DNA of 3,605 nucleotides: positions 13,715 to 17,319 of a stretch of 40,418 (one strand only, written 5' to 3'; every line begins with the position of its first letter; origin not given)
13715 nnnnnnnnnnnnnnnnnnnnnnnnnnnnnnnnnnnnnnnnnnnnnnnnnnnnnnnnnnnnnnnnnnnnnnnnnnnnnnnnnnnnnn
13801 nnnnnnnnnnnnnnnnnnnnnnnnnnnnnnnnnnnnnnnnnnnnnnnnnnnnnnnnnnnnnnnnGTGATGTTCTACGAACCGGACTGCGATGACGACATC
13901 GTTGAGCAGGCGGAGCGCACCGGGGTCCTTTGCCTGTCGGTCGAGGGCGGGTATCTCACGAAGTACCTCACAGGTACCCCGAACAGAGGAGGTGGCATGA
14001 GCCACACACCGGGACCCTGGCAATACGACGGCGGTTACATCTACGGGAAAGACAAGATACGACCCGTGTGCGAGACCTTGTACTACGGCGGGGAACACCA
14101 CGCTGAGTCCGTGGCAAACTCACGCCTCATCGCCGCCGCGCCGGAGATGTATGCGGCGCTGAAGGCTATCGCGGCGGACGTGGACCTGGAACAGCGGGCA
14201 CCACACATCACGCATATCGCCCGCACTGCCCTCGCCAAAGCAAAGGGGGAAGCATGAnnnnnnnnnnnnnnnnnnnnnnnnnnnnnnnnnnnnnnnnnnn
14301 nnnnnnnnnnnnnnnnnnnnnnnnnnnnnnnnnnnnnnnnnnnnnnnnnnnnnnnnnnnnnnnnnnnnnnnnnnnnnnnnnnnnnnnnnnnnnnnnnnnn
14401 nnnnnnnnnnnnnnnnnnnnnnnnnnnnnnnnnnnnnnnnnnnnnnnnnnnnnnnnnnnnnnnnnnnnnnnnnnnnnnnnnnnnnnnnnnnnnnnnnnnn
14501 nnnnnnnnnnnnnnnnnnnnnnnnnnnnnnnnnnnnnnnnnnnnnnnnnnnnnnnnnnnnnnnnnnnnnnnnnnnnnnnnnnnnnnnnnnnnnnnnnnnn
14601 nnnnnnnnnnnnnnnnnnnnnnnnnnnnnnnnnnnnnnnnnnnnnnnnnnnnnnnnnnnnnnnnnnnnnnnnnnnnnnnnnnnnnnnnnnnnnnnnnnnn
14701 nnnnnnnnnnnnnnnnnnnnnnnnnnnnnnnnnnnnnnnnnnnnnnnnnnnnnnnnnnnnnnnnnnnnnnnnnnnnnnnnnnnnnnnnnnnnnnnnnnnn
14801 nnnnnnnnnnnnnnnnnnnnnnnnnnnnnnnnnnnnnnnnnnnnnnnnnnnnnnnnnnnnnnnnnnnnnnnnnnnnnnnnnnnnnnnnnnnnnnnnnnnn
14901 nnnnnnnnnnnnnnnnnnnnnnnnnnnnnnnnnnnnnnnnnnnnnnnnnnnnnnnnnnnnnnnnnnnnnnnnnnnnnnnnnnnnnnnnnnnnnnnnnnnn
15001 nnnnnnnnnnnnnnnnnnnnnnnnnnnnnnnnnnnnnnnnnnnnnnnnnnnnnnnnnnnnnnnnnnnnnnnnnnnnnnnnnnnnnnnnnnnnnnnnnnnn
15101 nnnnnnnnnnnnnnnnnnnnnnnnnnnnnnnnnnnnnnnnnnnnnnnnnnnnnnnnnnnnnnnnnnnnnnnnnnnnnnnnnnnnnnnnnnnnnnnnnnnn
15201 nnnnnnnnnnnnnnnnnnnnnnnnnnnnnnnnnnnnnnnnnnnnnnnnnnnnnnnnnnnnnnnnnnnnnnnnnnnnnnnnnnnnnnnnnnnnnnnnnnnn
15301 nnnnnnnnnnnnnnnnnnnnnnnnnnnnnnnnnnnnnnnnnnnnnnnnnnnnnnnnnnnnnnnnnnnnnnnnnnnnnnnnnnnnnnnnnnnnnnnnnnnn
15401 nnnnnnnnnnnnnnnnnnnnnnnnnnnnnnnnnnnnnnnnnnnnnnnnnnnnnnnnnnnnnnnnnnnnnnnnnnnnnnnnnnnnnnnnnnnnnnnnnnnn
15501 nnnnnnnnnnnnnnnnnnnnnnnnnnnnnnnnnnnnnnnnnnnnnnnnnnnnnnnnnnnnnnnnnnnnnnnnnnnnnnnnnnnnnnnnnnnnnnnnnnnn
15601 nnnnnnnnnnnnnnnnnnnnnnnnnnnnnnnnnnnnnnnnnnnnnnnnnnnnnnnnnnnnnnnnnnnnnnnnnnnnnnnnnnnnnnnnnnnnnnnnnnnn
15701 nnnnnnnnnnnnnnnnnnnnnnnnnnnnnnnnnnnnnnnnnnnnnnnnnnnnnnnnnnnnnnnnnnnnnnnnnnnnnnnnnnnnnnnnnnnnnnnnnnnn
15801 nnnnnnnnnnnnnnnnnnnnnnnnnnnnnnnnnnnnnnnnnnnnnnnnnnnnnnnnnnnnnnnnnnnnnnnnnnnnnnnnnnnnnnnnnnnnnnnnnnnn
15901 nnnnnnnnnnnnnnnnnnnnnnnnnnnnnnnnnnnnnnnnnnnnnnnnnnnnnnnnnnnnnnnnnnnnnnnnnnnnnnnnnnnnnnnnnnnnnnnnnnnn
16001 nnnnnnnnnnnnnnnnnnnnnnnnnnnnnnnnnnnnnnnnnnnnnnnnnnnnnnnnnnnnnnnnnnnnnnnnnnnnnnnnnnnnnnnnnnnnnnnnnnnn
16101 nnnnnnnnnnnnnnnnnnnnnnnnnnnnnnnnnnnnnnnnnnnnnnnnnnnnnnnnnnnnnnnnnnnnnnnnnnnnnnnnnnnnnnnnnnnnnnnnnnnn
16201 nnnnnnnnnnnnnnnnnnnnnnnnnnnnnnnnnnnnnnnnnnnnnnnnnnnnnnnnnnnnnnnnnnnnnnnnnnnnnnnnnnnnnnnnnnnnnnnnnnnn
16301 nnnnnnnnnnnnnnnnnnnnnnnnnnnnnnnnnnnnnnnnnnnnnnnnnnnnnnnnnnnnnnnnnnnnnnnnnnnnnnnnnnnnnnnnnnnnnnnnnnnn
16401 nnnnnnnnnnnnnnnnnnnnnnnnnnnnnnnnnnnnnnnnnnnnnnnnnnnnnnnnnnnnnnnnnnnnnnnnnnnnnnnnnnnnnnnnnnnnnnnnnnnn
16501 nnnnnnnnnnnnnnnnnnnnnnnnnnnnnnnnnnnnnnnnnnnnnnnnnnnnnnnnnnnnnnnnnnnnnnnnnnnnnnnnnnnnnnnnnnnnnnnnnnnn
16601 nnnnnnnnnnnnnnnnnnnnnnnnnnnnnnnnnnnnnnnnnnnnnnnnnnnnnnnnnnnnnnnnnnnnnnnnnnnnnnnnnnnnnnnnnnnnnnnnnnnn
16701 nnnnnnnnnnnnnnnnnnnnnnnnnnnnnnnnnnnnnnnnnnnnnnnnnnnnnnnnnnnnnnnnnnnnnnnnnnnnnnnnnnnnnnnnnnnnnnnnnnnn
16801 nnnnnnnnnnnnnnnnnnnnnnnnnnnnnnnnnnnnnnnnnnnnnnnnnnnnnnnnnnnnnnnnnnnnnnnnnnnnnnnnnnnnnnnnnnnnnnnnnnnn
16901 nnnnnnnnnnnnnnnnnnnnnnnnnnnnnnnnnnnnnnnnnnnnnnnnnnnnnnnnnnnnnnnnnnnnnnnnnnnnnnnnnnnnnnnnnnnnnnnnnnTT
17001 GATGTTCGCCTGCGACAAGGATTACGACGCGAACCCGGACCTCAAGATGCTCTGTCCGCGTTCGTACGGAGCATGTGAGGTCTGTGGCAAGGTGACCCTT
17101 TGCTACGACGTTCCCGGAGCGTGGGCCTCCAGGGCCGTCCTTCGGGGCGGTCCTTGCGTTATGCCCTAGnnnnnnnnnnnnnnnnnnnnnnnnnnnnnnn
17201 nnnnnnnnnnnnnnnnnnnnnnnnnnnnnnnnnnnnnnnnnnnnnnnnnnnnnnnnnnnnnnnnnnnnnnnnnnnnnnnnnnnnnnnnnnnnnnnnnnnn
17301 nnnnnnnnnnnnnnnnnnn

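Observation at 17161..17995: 0.83-kb ORF-free, hairpin-dense region bracketed by two motif copies: candidate large ncRNA or packaging/replication locus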

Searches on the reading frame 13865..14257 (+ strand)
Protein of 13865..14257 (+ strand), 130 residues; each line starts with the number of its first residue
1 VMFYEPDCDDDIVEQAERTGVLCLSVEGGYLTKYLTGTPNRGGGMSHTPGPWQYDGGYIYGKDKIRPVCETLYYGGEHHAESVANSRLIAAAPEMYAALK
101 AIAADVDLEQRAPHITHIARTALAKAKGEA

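Call 53: search_protein_families(library=phrogs, proteins=[window:13865-14257:+], max_evalue=0.001)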
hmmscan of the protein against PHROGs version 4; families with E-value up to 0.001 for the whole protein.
window:13865-14257:+ (130 aa): 1 family
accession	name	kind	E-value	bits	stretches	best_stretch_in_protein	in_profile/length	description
phrog_1273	-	unknown function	4.6e-16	60.1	1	45-130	6-101/103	-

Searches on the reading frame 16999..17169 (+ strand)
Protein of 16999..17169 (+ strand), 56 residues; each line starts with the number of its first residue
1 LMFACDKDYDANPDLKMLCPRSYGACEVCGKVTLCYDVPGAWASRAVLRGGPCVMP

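Call 11: search_protein_families(library=pfam, proteins=[window:16999-17169:+], max_evalue=0.01)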
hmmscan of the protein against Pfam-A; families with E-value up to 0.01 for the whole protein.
window:16999-17169:+ (56 aa): 0 families

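Call 97: search_protein_families(library=ncbifam, proteins=[window:16999-17169:+], max_evalue=0.01)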
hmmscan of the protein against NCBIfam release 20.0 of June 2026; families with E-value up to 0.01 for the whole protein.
window:16999-17169:+ (56 aa): 0 families
